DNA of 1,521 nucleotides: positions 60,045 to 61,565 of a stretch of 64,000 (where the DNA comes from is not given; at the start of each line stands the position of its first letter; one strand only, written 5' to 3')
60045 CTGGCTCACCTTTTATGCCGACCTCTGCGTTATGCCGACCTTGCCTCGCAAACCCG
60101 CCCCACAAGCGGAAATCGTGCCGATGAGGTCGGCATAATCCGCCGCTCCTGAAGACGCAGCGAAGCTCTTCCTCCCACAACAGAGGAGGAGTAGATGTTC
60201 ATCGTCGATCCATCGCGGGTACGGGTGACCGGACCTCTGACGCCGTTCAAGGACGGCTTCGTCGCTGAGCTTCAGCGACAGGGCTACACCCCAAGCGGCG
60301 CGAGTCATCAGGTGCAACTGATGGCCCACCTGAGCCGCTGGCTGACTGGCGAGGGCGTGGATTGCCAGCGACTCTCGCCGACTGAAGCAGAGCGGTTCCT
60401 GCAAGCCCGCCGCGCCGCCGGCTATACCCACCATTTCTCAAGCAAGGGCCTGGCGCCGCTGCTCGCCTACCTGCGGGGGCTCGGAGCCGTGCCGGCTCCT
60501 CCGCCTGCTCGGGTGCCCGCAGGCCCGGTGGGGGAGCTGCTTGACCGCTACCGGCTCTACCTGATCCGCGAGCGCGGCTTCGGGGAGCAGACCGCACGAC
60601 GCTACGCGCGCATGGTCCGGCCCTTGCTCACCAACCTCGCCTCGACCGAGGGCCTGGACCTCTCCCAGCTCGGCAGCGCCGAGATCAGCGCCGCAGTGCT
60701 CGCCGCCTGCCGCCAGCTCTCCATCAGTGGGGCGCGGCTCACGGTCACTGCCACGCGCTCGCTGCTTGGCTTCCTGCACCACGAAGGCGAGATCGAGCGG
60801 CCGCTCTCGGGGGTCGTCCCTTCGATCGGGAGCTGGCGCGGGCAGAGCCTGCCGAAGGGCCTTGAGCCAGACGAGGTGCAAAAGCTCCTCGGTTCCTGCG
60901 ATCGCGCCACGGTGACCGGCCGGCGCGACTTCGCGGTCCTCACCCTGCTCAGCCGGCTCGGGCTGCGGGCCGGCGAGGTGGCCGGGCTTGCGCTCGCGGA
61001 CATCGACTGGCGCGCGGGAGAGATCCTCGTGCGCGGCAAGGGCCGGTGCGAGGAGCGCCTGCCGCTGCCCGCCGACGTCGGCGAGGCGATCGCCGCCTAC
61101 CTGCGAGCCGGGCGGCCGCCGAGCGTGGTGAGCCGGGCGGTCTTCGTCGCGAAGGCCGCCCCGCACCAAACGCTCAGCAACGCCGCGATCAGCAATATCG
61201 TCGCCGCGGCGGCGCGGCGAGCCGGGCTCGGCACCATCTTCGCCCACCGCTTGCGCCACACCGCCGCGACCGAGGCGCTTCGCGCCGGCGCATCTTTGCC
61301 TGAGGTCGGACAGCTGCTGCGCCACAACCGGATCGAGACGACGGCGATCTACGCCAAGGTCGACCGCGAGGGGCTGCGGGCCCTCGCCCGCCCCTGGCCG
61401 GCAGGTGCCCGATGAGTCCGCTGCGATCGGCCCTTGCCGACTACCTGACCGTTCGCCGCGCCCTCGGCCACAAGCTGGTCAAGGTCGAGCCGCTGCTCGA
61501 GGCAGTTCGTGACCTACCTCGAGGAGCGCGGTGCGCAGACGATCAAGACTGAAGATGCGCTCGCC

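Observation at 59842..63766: Recombinase-in-trio element inserted in frame into an ECF-like sigma factor gene, with a 5-bp ACCTT duplication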

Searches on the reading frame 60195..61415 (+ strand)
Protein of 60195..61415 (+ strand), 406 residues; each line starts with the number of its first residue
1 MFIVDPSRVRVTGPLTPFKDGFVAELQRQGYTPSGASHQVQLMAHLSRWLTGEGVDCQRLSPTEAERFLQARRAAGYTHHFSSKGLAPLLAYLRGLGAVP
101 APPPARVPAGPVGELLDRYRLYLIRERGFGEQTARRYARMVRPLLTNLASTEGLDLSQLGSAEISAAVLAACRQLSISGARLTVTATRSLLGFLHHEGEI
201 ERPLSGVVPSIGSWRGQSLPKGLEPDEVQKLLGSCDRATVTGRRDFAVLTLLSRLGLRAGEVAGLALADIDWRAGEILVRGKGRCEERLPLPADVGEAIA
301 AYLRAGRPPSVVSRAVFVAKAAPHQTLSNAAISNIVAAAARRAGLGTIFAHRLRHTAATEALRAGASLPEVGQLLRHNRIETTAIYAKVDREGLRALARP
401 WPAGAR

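Call 5: search_protein_families(library=pfam, proteins=[window:60195-61415:+], max_evalue=0.01)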
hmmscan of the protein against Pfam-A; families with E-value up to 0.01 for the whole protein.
window:60195-61415:+ (406 aa): 2 families
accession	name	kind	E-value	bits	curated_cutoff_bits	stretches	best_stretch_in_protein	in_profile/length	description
PF00589.27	Phage_integrase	-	3.5e-28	98.9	27.1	1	223-390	3-169/172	Phage integrase family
PF02899.23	Phage_int_SAM_1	-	1.2e-10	42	22.3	1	116-198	1-83/83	Phage integrase, N-terminal SAM-like domain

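Call 15: find_related_loci(query=window:60195-61412:+, collection=genome_contigs, flank=4000)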
Query window:60195-61412:+ (406 aa) in genome_contigs; peptide patterns used: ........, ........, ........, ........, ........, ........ (x = any residue, [..] = any of these).
597 stretches matched a pattern (row limit reached: there are more); 506 encode a relative of the query (tblastn E <= 1e-3); the best 80 are kept; 80 distinct loci.
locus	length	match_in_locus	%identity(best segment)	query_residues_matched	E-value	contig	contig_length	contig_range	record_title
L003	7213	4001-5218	68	1-406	2e-169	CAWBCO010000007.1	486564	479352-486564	MAG: uncultured Solirubrobacterales bacterium isolate MFD00731.bin.1.217 genome assembly, contig: contig_97013, whole ge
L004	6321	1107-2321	62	1-404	3e-153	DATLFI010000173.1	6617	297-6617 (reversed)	MAG TPA_asm: Thermoanaerobaculia bacterium isolate SMAG_U14398 k141_83706, whole genome shotgun sequence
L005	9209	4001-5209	59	2-405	3e-146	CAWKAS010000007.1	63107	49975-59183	MAG: uncultured Acidobacteriota bacterium isolate MFD09779.bin.1.286 genome assembly, contig: contig_29024, whole genome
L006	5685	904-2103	62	7-405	2e-143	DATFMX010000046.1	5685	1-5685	MAG TPA_asm: Solirubrobacterales bacterium isolate SMAG_U9236 k141_174934, whole genome shotgun sequence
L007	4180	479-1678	60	5-405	3e-145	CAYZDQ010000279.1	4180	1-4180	MAG TPA_asm: uncultured Anaerolineaceae bacterium isolate SRP167671_co1_166 genome assembly, contig: NODE_25029_length_4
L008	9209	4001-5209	59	1-402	3e-141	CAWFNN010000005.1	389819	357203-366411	MAG: uncultured Alphaproteobacteria bacterium isolate MFD06092.bin.2.160 genome assembly, contig: contig_25389, whole ge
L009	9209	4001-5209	59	1-402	3e-141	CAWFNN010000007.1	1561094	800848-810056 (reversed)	MAG: uncultured Alphaproteobacteria bacterium isolate MFD06092.bin.2.160 genome assembly, contig: contig_28999, whole ge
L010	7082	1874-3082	57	1-404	3e-140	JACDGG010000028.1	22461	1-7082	MAG: Solirubrobacterales bacterium isolate MGR_bin406 SD2908_NODE_877_length_22461_cov_1.912062, whole genome shotgun se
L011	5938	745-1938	60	4-402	1e-139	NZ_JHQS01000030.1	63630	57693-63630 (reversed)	Mesorhizobium amorphae strain CCBAU 01570 gap_scaffold_1, whole genome shotgun sequence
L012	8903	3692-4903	56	3-405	2e-138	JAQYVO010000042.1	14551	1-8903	MAG: Chromatiales bacterium isolate SG_15_bin51 SG15_bin51_k141_2703207, whole genome shotgun sequence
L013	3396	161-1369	56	2-405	3e-143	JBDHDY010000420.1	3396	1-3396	MAG: Gemmatimonadota bacterium isolate M8-44_Bin_129 M8-44_Bin_129_scaffold_161382, whole genome shotgun sequence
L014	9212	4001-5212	60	1-404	6e-138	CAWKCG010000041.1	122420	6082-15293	MAG: uncultured Actinomycetes bacterium isolate MFD03044.bin.3.130 genome assembly, contig: contig_4001, whole genome sh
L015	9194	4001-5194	60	4-402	2e-137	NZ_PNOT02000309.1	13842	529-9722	Mesorhizobium intechi strain BD68 x9_215_len_T:13842, whole genome shotgun sequence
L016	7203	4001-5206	59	4-405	2e-136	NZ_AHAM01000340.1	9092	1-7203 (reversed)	Mesorhizobium alhagi CCNWXJ12-2 contig362, whole genome shotgun sequence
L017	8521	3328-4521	58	5-403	8e-136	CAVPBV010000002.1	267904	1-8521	MAG: uncultured Solirubrobacterales bacterium isolate MFD00008.bin.1.168 genome assembly, contig: contig_11660, whole ge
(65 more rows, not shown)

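Call 26: find_homologous_proteins(query=window:60195-61412:+, max_evalue=1e-100)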
Query window:60195-61412:+ (406 aa): 4929 proteins with E <= 1e-100 among 8000 candidates; the best 120 are listed.
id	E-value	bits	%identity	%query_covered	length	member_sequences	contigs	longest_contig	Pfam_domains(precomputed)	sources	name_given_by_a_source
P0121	1.0e-224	764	87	100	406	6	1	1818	PF00589.28,PF02899.24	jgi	jgi:integrase/recombinase XerD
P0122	3.6e-210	716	83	100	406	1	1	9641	PF00589.28,PF02899.24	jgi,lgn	jgi:integrase/recombinase XerD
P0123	8.0e-201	685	80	100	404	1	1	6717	PF00589.28,PF02899.24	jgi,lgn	jgi:site-specific recombinase XerD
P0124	3.4e-200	683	80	100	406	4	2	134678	PF00589.28,PF02899.24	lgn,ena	-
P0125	7.5e-200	682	80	100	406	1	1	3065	PF00589.28,PF02899.24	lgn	-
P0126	1.3e-199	681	79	100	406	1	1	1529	PF00589.28,PF02899.24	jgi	jgi:site-specific recombinase XerD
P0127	1.1e-191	655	77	100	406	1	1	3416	PF00589.28,PF02899.24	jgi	jgi:integrase/recombinase XerD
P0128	4.8e-191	653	76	100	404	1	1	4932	PF00589.28,PF02899.24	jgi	jgi:site-specific recombinase XerD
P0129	2.6e-184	631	75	100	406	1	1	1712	PF00589.28,PF02899.24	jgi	jgi:integrase/recombinase XerD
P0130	8.1e-173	593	94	74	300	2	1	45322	PF00589.28,PF02899.24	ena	-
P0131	2.2e-170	585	69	100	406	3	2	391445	PF00589.28,PF02899.24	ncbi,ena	-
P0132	3.6e-170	584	69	99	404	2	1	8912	PF00589.28,PF02899.24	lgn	-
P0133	1.9e-165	569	69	100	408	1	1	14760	PF13495.13,PF00589.28,PF02899.24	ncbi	-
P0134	3.5e-164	565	68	100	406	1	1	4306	PF00589.28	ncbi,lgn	-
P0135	2.1e-163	562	67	100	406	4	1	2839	PF00589.28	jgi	jgi:site-specific recombinase XerD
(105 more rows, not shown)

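Call 27: find_encoding_contigs(protein=P0130, flank=5000, max_places=3)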
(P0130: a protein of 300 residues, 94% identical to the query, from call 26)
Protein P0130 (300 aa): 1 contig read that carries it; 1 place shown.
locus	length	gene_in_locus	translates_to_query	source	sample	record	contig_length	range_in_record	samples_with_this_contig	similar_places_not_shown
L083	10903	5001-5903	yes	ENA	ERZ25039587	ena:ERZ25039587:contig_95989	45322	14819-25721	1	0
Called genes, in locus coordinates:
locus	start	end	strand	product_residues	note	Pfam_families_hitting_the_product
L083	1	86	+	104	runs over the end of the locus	-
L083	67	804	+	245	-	-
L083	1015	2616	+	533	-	PF23526:AprA_N (faint), PF23525:Methyltransf_36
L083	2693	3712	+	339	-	PF13649:Methyltransf_25 (faint)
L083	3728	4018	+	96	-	-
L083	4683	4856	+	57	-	-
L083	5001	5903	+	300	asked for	PF02899:Phage_int_SAM_1 (weak), PF00589:Phage_integrase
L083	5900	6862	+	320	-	PF00589:Phage_integrase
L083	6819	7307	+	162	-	PF00589:Phage_integrase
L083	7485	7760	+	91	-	PF00589:Phage_integrase (weak)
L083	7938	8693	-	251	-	PF00078:RVT_1, PF08388:GIIM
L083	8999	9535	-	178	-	PF13655:RVT_N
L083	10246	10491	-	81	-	PF04542:Sigma70_r2 (weak)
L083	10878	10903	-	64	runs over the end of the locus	-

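Call 28: find_encoding_contigs(protein=P0122, flank=5000, max_places=3)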
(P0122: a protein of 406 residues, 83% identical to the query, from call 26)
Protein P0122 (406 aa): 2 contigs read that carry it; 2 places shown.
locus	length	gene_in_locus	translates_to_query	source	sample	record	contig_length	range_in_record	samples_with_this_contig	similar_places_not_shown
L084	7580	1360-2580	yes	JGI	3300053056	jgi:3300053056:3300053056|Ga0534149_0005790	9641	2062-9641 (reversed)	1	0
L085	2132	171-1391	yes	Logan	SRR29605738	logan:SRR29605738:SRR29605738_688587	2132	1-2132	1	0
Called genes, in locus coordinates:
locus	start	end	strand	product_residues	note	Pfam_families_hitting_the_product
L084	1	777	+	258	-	?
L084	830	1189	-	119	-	-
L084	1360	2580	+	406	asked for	PF02899:Phage_int_SAM_1 (weak), PF00589:Phage_integrase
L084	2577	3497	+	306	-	PF00589:Phage_integrase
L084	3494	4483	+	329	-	PF02899:Phage_int_SAM_1, PF00589:Phage_integrase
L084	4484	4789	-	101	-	PF04542:Sigma70_r2 (weak)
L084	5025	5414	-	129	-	-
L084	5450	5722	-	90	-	PF02604:PhdYeFM_antitox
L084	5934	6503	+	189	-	-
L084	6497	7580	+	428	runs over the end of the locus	PF25199:nSTAND_NTPase5 (faint)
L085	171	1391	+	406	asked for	PF02899:Phage_int_SAM_1 (weak), PF00589:Phage_integrase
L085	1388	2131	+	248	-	?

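Call 29: find_encoding_contigs(protein=P0124, flank=5000, max_places=3)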
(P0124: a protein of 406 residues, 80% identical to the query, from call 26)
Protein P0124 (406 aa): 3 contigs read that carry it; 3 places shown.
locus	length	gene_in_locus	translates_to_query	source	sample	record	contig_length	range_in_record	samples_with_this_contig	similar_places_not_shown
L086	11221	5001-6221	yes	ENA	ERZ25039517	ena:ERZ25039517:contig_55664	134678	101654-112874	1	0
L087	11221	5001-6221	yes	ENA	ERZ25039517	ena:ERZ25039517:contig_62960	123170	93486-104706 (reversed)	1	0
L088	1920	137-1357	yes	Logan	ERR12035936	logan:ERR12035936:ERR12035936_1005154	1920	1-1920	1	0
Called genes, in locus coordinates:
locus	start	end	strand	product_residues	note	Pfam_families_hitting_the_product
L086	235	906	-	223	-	-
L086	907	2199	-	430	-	PF10412:TrwB_AAD_bind (faint), PF25199:nSTAND_NTPase5 (faint)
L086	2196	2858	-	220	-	-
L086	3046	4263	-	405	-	PF01548:DEDD_Tnp_IS110, PF02371:Transposase_20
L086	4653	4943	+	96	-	PF04542:Sigma70_r2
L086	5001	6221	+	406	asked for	PF02899:Phage_int_SAM_1 (weak), PF00589:Phage_integrase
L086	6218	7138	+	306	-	PF00589:Phage_integrase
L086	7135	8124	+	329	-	PF02899:Phage_int_SAM_1, PF00589:Phage_integrase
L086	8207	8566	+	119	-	PF08281:Sigma70_r4_2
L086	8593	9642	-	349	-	PF13406:SLT_2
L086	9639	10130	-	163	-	-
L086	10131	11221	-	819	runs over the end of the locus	-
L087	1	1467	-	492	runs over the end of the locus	PF00067:p450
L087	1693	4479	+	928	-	PF13191:AAA_16, PF13401:AAA_22, PF00196:GerE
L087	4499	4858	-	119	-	-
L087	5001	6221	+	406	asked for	PF02899:Phage_int_SAM_1 (weak), PF00589:Phage_integrase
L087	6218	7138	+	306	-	PF00589:Phage_integrase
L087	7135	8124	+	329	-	PF02899:Phage_int_SAM_1, PF00589:Phage_integrase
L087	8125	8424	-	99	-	PF04542:Sigma70_r2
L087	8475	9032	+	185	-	-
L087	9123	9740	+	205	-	PF12840:HTH_20 (weak)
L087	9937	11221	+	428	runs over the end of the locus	PF00067:p450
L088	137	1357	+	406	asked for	PF02899:Phage_int_SAM_1 (weak), PF00589:Phage_integrase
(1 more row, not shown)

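Call 38: search_dna_similar(query=window:60195-61412:+, collection=plasmids, mode=protein, max_rows=40, max_evalue=1e-30)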
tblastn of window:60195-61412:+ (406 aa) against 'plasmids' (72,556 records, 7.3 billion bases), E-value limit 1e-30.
Records with a match: 317; places in all: 416; records where one place covers at least 80% of the query: 174.
Best place of each record, by identity: 60-80% 2; <60% 315.
By first word of the organism name: Sinorhizobium 46; Rhizobium 44; Bradyrhizobium 30; Phaeobacter 24; Agrobacterium 20; Paraburkholderia 16; Sphingobium 16; Rhodococcus 10; Ralstonia 8; Cupriavidus 7; and 51 more.
By predicted mobility (MOB-suite, as given by PLSDB): conjugative 187; non-mobilizable 79; mobilizable 51.
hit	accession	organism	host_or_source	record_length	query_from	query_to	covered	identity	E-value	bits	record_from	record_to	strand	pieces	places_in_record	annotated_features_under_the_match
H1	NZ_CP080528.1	Mesorhizobium sp. AR07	Oxytropis sp.,Cell culture,root nodule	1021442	4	402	98%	59.6%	3e-121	394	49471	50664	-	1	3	record has no annotation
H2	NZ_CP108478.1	Streptomyces mirabilis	-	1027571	1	405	100%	51.0%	6e-98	327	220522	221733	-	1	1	record has no annotation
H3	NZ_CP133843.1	Citricoccus sp. I39-566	cell culture,Oceanic seawater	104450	10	402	97%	49.4%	2e-95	320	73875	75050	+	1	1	site-specific integrase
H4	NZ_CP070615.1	Rhodococcus pseudokoreensis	cell culture,rhizosphere of apple ...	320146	11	406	98%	48.6%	8e-78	269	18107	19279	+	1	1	tyrosine-type recombinase/integrase (x2)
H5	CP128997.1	Rhodococcus opacus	sludge,sludge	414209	11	406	98%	48.6%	8e-78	269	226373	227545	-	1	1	tyrosine-type recombinase/integrase (x2)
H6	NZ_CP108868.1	Streptomyces sp. NBC_00829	-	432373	5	402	98%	48.2%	6e-91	306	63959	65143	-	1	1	site-specific integrase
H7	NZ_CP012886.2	Mycobacterium intracellulare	sputum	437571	5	402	98%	46.1%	2e-79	273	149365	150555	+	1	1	tyrosine-type recombinase/integrase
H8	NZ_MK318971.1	Rhizobium rhizogenes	-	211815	10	402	97%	45.6%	4e-85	290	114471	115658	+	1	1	site-specific integrase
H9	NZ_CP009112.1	Rhodococcus opacus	soil sample, Enrichment culture with ...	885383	7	406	99%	44.8%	9e-77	266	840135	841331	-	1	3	tyrosine-type recombinase/integrase (x2)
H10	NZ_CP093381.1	Rhodococcus opacus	cell culture,forest soil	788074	6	405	99%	44.6%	2e-67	239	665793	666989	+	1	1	tyrosine-type recombinase/integrase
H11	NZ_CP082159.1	Rhodococcus opacus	bacterial isolate,soil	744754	7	406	99%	44.5%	2e-76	265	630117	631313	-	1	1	tyrosine-type recombinase/integrase (x2)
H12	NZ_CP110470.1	Rhodococcus opacus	cell culture,Soil contaminated by oil ...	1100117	7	406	99%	43.8%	6e-74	258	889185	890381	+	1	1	record has no annotation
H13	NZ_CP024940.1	Paraburkholderia hospita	soil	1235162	13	405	97%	42.9%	2e-61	221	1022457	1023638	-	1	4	record has no annotation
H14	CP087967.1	Polaromonas sp. P1-6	cell culture,cave ground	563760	6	405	99%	41.4%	6e-60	217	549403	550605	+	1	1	site-specific integrase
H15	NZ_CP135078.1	Streptomyces parvus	bacteria,cell culture,soil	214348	10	402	96%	41.9%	8e-58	251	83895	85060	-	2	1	site-specific integrase | tyrosine-type recombinase/integrase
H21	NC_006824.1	Aromatoleum aromaticum EbN1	-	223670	13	406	97%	39.8%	2e-59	216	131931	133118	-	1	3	site-specific integrase | tyrosine-type recombinase/integrase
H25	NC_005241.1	Cupriavidus necator H16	-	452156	13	406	97%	39.3%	2e-61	221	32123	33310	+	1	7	site-specific integrase | hypothetical protein | tyrosine-type recombinase/integrase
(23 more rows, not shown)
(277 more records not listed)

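Call 39: get_annotated_region(hit=H25, flank=4000)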
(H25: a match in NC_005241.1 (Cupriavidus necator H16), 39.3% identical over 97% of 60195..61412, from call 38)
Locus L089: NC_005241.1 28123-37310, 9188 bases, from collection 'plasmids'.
description: Cupriavidus necator H16 megaplasmid pHG1, complete sequence
organism: Cupriavidus necator H16 (NCBI taxid 381666)
taxonomy: Bacteria; Pseudomonadota; Betaproteobacteria; Burkholderiales; Burkholderiaceae; Cupriavidus; Cupriavidus necator; Cupriavidus necator H16
host: -; source: -; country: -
typing (MOB-suite, as given by PLSDB): conjugative; replicon rep_cluster_120; relaxase MOBH,MOBP; mating-pair formation MPF_T
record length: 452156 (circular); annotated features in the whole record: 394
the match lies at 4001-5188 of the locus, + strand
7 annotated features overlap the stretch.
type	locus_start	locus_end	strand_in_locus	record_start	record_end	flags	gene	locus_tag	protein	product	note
CDS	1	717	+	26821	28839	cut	-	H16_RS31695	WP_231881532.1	TonB-dependent receptor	-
CDS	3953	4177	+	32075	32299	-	-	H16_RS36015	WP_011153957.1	hypothetical protein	-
CDS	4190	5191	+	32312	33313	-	-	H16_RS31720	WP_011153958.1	site-specific integrase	GO:0015074 - DNA integration [Evidence IEA]; GO:0006310 - DNA recombination [Evidence IEA]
CDS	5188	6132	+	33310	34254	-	-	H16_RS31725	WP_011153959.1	tyrosine-type recombinase/integrase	GO:0015074 - DNA integration [Evidence IEA]; GO:0006310 - DNA recombination [Evidence IEA]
CDS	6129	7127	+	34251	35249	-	-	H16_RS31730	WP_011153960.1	site-specific integrase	GO:0015074 - DNA integration [Evidence IEA]; GO:0006310 - DNA recombination [Evidence IEA]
CDS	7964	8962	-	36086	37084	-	-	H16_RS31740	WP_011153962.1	site-specific integrase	GO:0015074 - DNA integration [Evidence IEA]; GO:0006310 - DNA recombination [Evidence IEA]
CDS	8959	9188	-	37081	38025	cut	-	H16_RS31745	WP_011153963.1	tyrosine-type recombinase/integrase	GO:0015074 - DNA integration [Evidence IEA]; GO:0006310 - DNA recombination [Evidence IEA]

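Call 49: find_encoding_contigs(protein=P0123, flank=4500, max_places=3)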
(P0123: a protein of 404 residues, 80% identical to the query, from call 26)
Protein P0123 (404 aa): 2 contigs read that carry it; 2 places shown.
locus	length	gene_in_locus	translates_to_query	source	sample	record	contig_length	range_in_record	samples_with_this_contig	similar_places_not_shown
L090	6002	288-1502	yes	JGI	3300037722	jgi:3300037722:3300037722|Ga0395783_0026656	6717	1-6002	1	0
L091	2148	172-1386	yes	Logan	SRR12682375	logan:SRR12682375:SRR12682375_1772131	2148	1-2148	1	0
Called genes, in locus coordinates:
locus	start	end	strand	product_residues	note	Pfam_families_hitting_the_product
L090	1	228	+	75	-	?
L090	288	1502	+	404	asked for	PF02899:Phage_int_SAM_1 (weak), PF00589:Phage_integrase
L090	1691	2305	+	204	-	PF00589:Phage_integrase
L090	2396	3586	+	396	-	PF02899:Phage_int_SAM_1, PF00589:Phage_integrase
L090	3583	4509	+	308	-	PF00589:Phage_integrase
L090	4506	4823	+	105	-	PF02899:Phage_int_SAM_1, PF13495:Phage_int_SAM_4 (weak)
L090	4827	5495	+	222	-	PF00589:Phage_integrase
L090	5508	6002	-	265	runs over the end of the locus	PF00589:Phage_integrase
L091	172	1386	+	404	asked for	PF02899:Phage_int_SAM_1 (weak), PF00589:Phage_integrase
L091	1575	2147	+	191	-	?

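Call 50: find_encoding_contigs(protein=P0128, flank=4500, max_places=3)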
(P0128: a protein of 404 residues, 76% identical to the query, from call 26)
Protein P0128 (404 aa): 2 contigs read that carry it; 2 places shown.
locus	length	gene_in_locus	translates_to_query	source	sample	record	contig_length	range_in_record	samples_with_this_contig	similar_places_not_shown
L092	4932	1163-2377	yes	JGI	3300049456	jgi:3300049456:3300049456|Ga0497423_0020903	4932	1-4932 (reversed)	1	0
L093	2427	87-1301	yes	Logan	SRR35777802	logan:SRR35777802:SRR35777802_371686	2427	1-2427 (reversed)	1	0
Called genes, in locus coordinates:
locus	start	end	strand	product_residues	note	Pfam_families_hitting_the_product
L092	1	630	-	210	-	?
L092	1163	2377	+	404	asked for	PF02899:Phage_int_SAM_1 (weak), PF00589:Phage_integrase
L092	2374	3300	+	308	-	PF00589:Phage_integrase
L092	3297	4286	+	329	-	PF02899:Phage_int_SAM_1, PF13102:Phage_int_SAM_5 (weak), PF00589:Phage_integrase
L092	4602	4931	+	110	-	?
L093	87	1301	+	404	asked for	PF02899:Phage_int_SAM_1 (weak), PF00589:Phage_integrase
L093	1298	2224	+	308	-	PF00589:Phage_integrase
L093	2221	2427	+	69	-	?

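Call 51: find_encoding_contigs(protein=P0131, flank=4500, max_places=4)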
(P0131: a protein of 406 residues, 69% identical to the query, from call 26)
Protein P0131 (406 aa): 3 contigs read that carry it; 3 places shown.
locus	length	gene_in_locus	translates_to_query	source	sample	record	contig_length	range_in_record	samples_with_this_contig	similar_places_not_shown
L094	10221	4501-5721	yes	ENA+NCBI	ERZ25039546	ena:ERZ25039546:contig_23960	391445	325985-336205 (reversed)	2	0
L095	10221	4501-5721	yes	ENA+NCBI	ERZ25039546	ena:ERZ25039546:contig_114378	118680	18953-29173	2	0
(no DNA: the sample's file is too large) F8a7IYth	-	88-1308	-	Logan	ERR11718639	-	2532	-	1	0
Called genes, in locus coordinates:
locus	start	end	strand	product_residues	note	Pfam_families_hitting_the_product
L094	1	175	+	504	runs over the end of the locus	PF06739:SBBP (faint)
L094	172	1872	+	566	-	-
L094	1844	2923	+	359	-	-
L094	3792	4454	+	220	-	-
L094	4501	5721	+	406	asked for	PF02899:Phage_int_SAM_1 (faint), PF00589:Phage_integrase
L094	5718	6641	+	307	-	PF00589:Phage_integrase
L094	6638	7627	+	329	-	PF02899:Phage_int_SAM_1, PF00589:Phage_integrase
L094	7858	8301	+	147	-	-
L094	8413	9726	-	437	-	PF00041:fn3 (faint), PF01833:TIG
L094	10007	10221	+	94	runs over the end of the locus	-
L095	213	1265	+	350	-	PF12917:YfbR-like, PF13023:HD_3, PF01966:HD (weak)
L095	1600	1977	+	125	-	PF00583:Acetyltransf_1, PF13508:Acetyltransf_7, PF13673:Acetyltransf_10 (weak), PF08445:FR47 (weak)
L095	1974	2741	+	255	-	PF08241:Methyltransf_11, PF13649:Methyltransf_25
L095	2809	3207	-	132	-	PF00436:SSB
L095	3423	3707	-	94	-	-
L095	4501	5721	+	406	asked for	PF02899:Phage_int_SAM_1 (faint), PF00589:Phage_integrase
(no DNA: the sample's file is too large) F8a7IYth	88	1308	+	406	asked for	PF02899:Phage_int_SAM_1 (faint), PF00589:Phage_integrase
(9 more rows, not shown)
